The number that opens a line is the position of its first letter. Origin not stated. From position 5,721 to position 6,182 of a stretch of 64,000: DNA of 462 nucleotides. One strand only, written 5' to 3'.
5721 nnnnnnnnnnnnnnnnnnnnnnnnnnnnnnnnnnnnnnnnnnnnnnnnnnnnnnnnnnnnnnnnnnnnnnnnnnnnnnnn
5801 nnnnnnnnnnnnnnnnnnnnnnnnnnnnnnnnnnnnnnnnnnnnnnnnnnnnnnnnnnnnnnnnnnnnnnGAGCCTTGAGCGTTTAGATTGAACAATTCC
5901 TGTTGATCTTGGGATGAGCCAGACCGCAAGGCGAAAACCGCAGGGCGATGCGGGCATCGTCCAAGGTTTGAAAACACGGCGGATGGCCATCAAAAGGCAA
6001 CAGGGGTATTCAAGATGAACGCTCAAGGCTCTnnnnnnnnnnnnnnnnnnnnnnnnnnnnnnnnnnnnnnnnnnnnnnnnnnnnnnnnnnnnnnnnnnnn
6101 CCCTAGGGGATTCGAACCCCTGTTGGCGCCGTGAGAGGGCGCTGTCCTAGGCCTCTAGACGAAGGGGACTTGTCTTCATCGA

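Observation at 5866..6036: Dispersed MITE-like palindromic repeat family, full-length copy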

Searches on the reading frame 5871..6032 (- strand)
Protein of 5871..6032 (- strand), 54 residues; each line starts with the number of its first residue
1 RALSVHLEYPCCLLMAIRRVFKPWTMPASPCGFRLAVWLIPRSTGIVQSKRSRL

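Call 48: find_homologous_proteins(query=window:5871-6032:-, max_evalue=10)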
Query seq(54 aa): no candidate shares three 5-residue words with the query. No homologue found.
